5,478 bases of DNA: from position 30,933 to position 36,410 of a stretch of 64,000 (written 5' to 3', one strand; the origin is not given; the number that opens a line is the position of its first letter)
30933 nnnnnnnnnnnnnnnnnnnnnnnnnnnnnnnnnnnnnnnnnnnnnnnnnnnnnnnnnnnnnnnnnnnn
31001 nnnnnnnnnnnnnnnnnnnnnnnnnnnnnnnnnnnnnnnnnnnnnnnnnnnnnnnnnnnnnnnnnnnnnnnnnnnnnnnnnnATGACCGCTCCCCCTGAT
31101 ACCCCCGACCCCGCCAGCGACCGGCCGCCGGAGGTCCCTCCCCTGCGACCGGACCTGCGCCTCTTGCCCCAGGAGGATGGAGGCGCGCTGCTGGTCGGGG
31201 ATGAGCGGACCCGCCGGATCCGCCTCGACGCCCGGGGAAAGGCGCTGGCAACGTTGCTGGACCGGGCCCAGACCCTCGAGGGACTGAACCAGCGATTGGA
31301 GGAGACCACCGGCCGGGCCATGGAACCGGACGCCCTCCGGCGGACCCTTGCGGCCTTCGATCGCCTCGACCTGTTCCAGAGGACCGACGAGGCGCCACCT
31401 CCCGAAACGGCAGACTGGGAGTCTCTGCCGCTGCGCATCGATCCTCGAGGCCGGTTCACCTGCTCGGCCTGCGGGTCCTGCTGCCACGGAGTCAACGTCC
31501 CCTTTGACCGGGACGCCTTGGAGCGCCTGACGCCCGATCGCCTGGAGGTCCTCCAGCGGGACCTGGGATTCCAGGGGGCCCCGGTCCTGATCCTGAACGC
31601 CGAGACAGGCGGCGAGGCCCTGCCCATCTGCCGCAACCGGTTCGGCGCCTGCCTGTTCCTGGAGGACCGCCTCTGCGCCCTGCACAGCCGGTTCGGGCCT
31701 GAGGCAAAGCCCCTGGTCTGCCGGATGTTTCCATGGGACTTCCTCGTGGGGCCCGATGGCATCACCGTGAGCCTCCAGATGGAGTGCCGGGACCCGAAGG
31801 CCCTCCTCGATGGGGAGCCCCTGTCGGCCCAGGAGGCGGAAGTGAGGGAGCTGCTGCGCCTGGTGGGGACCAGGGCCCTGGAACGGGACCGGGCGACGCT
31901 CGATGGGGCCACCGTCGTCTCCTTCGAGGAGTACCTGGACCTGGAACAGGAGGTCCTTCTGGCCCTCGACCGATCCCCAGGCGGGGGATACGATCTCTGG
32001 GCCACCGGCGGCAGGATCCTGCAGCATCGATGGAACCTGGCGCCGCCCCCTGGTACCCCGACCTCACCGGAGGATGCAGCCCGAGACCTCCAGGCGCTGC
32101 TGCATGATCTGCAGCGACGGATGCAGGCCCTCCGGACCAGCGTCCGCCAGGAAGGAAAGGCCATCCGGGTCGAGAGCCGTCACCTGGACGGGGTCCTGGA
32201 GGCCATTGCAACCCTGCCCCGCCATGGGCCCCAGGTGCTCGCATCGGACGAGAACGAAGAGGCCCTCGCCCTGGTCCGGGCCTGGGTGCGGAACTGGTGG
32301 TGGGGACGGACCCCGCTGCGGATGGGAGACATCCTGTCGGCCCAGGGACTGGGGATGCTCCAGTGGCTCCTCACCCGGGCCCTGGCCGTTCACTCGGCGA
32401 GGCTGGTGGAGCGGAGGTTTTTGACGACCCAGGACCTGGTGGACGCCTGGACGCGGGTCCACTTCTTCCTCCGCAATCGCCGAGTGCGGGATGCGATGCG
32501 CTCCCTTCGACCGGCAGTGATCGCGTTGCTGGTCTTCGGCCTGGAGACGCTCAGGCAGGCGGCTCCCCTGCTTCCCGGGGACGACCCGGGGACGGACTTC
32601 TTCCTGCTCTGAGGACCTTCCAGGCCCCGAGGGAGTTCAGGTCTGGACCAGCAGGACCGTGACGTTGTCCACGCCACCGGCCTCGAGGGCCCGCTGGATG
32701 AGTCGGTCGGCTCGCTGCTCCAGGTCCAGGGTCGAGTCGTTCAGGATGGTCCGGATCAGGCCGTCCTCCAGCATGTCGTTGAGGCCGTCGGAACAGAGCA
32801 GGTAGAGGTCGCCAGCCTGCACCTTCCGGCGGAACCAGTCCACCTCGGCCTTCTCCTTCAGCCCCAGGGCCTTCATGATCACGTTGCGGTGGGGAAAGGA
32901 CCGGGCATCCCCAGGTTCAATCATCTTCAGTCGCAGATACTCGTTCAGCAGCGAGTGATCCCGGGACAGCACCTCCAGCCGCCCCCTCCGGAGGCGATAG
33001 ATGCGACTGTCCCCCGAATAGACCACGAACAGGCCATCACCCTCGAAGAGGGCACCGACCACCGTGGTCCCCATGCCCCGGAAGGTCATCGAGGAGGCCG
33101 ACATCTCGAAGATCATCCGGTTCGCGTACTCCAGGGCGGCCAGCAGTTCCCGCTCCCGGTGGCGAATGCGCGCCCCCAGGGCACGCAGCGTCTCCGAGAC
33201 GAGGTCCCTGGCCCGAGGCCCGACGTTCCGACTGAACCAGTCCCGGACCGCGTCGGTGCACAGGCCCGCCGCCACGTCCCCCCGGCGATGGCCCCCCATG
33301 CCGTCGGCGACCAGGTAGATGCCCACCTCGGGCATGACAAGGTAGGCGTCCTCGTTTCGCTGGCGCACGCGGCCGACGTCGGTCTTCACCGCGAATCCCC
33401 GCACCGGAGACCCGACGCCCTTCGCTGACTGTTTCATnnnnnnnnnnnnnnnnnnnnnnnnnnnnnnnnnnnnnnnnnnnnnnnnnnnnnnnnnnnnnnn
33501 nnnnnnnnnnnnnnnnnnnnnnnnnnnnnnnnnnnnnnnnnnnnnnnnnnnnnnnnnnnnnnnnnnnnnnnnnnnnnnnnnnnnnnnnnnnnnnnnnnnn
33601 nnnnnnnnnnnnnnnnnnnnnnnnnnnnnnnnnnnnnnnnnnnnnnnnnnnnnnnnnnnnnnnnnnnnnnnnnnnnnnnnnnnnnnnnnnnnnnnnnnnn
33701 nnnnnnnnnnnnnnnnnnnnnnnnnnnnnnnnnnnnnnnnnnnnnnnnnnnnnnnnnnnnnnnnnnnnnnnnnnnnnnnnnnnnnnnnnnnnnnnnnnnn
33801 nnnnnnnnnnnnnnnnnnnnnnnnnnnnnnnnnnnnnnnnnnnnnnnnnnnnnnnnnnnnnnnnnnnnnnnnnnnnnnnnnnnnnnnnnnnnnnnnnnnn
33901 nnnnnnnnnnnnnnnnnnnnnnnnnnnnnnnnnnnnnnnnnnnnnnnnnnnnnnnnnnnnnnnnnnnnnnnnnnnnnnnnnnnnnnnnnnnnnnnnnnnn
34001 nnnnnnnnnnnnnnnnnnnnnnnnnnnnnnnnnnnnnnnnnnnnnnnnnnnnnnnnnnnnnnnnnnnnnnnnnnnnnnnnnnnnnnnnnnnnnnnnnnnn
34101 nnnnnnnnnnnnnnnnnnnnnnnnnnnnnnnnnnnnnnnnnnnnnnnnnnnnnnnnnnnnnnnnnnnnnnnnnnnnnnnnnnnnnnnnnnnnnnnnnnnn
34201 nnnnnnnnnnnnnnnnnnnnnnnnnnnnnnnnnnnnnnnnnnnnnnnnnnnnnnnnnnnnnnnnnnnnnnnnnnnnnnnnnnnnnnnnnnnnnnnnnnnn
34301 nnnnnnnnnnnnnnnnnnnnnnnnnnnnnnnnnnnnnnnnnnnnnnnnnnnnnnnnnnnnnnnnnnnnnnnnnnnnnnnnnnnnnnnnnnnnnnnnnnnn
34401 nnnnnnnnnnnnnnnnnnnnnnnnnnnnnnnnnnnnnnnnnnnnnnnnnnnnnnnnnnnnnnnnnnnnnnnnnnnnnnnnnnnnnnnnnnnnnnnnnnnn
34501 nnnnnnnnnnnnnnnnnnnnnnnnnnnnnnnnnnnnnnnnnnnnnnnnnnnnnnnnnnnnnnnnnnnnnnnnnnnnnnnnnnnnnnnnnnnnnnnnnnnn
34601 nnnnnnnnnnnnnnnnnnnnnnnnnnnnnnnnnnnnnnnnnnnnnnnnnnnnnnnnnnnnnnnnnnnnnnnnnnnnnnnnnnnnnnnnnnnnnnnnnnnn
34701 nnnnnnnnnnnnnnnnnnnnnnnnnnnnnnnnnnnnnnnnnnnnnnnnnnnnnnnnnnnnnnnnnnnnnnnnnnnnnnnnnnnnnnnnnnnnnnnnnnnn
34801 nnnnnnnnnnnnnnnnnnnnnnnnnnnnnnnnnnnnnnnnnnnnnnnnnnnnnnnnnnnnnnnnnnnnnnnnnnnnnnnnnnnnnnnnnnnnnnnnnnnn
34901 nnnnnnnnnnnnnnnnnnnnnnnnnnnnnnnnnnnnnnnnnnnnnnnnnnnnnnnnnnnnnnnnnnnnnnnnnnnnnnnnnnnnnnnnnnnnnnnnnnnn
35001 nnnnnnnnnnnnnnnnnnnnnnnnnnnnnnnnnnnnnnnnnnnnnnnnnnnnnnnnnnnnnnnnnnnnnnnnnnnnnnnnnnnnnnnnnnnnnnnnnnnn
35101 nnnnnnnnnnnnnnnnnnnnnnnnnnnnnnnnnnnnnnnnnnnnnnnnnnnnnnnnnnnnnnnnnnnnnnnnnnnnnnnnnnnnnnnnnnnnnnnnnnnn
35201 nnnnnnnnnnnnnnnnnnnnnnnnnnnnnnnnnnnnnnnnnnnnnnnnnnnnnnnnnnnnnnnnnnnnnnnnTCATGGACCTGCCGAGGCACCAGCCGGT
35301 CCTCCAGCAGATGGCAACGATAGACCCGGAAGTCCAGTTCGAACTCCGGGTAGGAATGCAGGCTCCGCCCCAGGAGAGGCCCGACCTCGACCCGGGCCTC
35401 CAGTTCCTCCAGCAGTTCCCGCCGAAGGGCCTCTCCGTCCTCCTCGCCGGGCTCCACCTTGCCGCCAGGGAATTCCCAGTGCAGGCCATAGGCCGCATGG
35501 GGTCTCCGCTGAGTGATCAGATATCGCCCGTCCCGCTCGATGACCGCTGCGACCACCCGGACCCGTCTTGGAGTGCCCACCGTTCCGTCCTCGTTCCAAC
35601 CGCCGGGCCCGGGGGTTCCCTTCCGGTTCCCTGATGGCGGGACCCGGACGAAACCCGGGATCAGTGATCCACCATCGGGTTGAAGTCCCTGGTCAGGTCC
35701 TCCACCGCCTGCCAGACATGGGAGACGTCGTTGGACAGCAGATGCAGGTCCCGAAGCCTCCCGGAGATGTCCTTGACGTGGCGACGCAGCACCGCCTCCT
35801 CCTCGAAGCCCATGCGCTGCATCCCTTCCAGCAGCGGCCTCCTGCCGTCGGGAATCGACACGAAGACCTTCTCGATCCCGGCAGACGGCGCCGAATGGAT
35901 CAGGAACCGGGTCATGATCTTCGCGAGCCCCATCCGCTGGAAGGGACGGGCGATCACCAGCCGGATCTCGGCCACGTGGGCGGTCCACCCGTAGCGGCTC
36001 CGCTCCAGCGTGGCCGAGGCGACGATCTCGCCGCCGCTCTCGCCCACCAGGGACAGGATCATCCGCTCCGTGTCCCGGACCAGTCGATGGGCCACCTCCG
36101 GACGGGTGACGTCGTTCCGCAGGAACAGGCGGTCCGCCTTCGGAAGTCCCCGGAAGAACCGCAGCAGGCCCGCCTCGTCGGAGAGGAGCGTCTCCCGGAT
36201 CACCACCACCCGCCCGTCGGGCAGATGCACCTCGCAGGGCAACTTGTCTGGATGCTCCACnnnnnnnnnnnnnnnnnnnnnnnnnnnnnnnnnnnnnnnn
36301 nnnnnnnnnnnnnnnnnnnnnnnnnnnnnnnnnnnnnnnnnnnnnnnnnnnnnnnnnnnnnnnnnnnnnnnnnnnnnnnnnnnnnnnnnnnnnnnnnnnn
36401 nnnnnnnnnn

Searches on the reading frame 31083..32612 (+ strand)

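Call 61: search_protein_families(library=pfam, proteins=[window:31083-32612:+], max_evalue=0.0001)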
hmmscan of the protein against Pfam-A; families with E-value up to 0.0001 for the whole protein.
window:31083-32612:+ (509 aa): 1 family
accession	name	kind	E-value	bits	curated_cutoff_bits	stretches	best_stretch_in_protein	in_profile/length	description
PF03692.20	CxxCxxCC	-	7e-05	23.9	23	0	127-217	2-70/85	Putative zinc- or iron-chelating domain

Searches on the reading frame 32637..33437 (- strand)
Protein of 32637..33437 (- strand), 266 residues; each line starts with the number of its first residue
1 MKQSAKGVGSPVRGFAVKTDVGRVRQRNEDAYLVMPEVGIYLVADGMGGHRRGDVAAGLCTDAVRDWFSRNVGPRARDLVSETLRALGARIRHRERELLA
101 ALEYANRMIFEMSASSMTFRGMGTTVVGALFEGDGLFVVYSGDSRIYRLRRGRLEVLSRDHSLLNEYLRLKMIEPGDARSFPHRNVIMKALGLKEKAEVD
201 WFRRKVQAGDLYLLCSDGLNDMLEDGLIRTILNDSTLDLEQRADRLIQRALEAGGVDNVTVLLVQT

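Call 61: search_protein_families(library=pfam, proteins=[window:32637-33437:-], max_evalue=0.0001)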
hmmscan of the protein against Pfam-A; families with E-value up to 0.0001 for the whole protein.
window:32637-33437:- (266 aa): 2 families
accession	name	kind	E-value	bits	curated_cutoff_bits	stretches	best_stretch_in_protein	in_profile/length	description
PF13672.11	PP2C_2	-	6.9e-13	49.1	24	1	25-225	9-180/209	Protein phosphatase 2C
PF00481.26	PP2C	-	2.9e-05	24.3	20.3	0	68-162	40-141/255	Protein phosphatase 2C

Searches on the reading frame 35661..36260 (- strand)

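Call 62: search_protein_families(library=pfam, proteins=[window:35661-36260:-], max_evalue=0.0001)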
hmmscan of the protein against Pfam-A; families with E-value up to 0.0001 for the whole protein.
window:35661-36260:- (199 aa): 1 family
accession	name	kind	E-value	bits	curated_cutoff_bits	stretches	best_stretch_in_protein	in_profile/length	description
PF00583.31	Acetyltransf_1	-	2.5e-07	31.4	20.7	1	54-152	22-116/116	Acetyltransferase (GNAT) family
